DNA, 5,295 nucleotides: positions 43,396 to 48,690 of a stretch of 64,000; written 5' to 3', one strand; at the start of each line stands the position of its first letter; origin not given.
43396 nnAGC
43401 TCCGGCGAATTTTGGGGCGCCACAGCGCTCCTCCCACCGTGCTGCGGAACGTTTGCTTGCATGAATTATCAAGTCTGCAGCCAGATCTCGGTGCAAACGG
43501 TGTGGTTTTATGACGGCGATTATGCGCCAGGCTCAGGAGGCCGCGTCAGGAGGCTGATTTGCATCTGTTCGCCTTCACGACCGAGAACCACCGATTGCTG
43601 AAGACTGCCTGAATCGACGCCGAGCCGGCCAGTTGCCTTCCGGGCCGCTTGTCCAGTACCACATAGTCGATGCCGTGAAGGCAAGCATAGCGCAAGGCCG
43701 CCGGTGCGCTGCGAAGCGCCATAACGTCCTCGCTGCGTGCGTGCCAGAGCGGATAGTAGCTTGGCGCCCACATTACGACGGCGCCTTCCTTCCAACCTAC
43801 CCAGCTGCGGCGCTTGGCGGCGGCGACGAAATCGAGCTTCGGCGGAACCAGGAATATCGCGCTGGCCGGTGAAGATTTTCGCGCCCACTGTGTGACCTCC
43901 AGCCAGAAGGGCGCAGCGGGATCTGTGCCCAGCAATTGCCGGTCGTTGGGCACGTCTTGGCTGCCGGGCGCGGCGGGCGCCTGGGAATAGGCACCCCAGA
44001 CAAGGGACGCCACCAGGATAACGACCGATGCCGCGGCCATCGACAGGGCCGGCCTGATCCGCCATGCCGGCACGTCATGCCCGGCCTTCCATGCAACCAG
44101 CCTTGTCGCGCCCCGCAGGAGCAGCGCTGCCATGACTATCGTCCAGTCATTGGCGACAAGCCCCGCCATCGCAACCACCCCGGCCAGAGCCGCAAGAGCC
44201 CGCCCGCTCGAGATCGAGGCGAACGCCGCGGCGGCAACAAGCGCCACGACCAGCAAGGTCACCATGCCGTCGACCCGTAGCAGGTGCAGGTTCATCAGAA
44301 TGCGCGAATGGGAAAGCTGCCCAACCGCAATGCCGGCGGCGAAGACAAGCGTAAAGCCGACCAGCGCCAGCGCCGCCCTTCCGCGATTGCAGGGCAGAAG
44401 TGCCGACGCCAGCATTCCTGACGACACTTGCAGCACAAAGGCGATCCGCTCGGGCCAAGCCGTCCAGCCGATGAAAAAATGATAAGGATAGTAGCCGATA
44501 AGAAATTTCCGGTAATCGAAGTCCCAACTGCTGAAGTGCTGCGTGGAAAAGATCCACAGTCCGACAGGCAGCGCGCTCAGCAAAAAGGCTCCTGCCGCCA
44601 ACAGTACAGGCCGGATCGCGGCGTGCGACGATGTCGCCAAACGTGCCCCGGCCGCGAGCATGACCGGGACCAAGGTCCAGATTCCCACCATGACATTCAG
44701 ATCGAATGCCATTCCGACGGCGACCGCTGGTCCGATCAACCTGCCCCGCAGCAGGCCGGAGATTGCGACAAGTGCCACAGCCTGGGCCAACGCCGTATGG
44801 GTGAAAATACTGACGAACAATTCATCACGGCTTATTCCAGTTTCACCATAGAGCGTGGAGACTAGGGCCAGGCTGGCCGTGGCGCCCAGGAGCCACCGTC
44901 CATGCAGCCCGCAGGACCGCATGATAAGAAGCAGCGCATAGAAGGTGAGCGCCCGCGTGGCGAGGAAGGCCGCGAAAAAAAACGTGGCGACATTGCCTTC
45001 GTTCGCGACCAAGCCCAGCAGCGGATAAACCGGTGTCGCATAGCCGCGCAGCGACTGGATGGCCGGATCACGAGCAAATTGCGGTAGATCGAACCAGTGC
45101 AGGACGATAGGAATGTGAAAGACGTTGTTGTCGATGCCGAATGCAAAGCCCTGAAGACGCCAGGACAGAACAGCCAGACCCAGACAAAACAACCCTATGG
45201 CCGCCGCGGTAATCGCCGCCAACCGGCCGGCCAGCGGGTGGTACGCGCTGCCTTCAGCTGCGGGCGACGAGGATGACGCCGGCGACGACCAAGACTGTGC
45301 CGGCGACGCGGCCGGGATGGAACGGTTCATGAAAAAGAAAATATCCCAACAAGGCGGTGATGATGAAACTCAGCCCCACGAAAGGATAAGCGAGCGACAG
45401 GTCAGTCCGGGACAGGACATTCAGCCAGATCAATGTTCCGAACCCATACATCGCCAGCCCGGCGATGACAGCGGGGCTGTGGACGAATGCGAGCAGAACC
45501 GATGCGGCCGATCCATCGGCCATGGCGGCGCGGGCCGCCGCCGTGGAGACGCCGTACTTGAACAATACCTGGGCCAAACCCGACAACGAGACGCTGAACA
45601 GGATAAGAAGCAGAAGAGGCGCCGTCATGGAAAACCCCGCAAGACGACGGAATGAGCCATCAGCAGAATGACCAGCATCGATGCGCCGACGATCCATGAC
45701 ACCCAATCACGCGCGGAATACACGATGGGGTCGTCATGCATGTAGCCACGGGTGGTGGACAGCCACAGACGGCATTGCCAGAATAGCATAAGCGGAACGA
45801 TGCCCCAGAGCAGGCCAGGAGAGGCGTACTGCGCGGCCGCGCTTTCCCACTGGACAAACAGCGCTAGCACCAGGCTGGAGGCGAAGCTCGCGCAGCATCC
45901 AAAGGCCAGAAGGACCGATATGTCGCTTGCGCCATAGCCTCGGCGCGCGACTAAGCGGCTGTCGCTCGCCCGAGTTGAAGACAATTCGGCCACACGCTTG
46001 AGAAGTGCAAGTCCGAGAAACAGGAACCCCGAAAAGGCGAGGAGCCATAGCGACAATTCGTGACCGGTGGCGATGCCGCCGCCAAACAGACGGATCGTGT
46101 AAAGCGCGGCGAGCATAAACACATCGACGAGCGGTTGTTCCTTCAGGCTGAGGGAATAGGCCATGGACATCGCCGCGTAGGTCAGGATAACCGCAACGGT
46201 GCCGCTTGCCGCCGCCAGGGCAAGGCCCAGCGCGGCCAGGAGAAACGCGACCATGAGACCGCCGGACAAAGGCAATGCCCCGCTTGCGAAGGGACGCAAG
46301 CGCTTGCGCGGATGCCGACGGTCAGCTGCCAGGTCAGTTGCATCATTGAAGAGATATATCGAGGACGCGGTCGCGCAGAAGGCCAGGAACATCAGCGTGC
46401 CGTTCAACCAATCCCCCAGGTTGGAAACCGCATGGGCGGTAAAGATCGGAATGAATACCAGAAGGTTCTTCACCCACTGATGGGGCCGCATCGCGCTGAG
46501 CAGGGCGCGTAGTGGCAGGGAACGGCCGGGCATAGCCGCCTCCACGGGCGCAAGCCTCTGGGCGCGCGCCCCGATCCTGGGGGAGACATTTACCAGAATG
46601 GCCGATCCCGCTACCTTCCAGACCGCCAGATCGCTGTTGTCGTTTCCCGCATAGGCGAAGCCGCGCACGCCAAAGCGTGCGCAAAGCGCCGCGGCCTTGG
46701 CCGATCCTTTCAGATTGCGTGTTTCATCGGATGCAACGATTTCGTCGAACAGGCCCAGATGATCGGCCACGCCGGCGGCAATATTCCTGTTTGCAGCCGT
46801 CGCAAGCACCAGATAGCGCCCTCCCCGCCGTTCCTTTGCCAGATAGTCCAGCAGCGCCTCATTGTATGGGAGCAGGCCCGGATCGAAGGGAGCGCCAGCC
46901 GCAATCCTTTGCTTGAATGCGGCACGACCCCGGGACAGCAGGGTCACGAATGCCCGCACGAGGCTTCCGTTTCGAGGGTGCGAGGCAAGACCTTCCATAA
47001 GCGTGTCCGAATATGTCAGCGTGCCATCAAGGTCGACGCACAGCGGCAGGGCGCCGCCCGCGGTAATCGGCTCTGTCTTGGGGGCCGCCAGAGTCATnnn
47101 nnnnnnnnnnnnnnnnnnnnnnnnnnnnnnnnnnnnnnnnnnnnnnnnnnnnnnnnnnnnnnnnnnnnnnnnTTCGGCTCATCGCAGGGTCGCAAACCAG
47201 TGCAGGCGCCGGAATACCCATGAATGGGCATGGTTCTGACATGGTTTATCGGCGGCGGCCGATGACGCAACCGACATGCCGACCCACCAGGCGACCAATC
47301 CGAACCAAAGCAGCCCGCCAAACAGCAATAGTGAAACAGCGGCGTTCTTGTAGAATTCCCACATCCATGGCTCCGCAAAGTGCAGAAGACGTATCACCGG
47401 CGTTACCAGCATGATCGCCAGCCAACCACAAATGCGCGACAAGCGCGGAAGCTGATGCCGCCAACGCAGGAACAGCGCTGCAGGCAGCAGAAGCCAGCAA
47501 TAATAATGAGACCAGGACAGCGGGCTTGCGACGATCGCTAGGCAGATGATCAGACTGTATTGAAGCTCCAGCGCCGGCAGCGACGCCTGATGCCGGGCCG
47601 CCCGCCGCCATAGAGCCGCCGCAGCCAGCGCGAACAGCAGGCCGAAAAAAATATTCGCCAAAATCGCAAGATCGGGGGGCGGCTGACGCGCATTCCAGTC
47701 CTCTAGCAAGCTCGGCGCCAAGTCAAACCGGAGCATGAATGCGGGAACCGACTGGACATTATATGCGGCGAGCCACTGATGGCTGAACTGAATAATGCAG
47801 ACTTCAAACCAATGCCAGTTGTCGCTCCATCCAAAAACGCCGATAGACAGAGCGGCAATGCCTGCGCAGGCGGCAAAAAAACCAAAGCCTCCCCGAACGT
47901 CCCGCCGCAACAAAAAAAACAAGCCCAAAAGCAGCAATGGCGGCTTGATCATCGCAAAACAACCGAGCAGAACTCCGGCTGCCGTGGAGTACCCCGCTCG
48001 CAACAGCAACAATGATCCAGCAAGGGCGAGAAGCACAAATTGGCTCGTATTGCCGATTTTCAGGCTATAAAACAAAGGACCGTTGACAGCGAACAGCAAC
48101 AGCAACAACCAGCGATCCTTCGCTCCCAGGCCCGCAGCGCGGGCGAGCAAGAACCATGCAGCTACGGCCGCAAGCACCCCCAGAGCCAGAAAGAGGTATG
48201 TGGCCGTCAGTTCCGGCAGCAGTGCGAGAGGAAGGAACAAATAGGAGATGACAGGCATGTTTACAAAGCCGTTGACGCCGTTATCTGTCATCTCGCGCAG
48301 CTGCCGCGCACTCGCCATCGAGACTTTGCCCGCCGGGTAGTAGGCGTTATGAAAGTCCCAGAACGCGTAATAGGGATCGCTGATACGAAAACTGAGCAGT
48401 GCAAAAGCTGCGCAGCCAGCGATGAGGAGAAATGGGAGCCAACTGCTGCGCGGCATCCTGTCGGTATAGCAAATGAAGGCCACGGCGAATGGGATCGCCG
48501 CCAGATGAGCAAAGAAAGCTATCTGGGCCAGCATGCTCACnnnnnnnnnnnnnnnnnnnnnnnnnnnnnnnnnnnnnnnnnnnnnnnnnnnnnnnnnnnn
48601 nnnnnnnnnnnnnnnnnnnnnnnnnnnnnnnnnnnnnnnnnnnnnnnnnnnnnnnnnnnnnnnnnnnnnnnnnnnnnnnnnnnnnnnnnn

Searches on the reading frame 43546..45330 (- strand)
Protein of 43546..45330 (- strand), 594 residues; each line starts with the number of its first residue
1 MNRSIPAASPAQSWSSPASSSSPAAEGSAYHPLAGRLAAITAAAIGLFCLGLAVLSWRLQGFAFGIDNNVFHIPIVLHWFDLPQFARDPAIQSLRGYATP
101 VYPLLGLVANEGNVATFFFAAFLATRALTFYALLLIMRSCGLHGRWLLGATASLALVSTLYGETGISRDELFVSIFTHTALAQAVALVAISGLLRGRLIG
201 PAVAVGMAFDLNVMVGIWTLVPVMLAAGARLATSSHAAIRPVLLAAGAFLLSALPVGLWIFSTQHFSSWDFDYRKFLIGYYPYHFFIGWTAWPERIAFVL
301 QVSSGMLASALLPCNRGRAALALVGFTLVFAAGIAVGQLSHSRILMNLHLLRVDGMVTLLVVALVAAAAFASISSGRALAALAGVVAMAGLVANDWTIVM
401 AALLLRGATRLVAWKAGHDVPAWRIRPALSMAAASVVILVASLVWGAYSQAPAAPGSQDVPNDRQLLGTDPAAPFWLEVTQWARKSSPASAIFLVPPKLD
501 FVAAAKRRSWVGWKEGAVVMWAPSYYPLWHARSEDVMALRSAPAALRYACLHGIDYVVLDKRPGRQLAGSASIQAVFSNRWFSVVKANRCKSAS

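Call 8: search_protein_families(library=pfam, proteins=[window:43546-45330:-], max_evalue=0.001)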
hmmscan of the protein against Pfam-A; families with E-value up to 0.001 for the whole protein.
window:43546-45330:- (594 aa): 1 family
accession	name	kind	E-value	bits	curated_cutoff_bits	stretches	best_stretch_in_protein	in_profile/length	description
PF20604.3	DUF6798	-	6e-07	29.5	26.9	1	476-536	3-61/61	Domain of unknown function (DUF6798)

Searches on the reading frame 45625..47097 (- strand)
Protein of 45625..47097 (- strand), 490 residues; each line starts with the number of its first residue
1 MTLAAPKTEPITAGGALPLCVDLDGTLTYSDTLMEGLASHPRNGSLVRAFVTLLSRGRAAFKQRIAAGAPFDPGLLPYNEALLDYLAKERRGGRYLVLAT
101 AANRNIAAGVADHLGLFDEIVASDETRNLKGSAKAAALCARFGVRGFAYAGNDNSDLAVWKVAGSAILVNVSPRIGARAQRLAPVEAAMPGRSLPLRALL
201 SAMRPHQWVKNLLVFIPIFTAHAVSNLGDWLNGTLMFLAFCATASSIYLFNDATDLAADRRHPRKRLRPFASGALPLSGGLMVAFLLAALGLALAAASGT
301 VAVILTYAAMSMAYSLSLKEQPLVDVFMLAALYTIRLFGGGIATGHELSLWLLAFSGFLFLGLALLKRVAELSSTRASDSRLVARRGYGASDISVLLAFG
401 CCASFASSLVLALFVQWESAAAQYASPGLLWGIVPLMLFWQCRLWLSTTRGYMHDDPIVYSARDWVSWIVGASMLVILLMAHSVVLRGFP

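Call 4: search_protein_families(library=pfam, proteins=[window:45625-47097:-], max_evalue=0.01)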
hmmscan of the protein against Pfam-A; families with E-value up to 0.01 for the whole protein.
window:45625-47097:- (490 aa): 3 families
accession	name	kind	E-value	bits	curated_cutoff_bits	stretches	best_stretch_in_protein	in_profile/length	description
PF01040.23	UbiA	-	3.4e-17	63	34.2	1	216-438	3-230/250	UbiA prenyltransferase family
PF12710.13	HAD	-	5.9e-08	33.8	27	1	22-133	4-154/189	haloacid dehalogenase-like hydrolase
PF00702.32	Hydrolase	-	0.0033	18.3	26.4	0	21-130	6-154/191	haloacid dehalogenase-like hydrolase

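Call 28: search_solved_structures(query=window:45625-47097:-, max_evalue=0.01, show_alignments=2)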
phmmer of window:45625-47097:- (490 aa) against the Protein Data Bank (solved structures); distinct sequences matched with E-value up to 0.01: 2.
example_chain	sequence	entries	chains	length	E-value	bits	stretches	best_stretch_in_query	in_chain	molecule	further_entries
8j8j_D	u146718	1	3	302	3.7e-27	98.5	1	197-400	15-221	Decaprenyl-phosphate phosphoribosyltransferase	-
8j8k_A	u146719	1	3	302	3.2e-17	65.8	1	197-400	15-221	Decaprenyl-phosphate phosphoribosyltransferase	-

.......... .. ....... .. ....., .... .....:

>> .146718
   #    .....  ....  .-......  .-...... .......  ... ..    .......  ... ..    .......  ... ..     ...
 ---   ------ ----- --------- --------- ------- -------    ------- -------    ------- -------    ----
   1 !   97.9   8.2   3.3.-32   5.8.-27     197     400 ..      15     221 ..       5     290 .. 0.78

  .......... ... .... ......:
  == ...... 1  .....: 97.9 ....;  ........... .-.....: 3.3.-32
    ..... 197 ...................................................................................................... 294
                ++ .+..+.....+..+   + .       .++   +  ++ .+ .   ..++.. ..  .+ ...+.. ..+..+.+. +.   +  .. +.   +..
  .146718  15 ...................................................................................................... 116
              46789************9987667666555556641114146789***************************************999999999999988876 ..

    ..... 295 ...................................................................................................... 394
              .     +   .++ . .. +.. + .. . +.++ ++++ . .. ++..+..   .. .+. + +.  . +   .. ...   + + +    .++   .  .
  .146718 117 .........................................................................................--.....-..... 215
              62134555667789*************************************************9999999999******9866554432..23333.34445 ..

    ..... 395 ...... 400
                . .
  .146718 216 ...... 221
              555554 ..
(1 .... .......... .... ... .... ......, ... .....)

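Call 48: search_protein_families(library=ncbifam, proteins=[window:45625-47097:-], max_evalue=0.001)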
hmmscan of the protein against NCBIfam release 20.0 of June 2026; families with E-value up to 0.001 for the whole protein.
window:45625-47097:- (490 aa): 10 families
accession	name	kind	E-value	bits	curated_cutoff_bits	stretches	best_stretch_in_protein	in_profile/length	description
NF006088.0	PRK08238.1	equivalog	1.6e-168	561.3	351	1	15-482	10-480/482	UbiA family prenyltransferase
NF008978.0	PRK12324.1-4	equivalog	6.9e-47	159.9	207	1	188-480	25-317/322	decaprenyl-phosphate phosphoribosyltransferase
NF008976.0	PRK12324.1-1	equivalog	2.7e-35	122.2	474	1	198-378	20-206/306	decaprenyl-phosphate phosphoribosyltransferase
NF008977.0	PRK12324.1-2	equivalog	7e-34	117.6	234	1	198-481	4-288/297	decaprenyl-phosphate phosphoribosyltransferase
NF009523.0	PRK12884.1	equivalog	1.2e-11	44.4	269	1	197-415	5-221/279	prenyltransferase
NF009522.0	PRK12883.1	equivalog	7e-08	32.3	353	1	196-359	3-165/279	geranylgeranylglycerol-phosphate geranylgeranyltransferase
NF009521.0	PRK12882.1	equivalog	1.6e-06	27.6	296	1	196-384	5-195/280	geranylgeranylglycerol-phosphate geranylgeranyltransferase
NF045897.1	SCO3242_trans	equivalog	4.8e-06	26.3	260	1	250-331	50-132/287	SCO3242 family prenyltransferase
TIGR01473.1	cyoE_ctaB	equivalog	6.6e-06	26.1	210.3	1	204-327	8-135/281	heme o synthase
TIGR01474.1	ubiA_proteo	equivalog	6e-05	22.7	275.45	1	200-313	5-123/282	4-hydroxybenzoate octaprenyltransferase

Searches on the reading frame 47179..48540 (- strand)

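Call 9: search_protein_families(library=pfam, proteins=[window:47179-48540:-], max_evalue=0.001)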
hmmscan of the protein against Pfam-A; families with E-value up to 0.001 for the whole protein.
window:47179-48540:- (453 aa): 1 family
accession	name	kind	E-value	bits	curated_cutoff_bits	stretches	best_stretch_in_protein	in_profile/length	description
PF09594.16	GT87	-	6e-22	79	25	1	92-340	1-237/237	Glycosyltransferase family 87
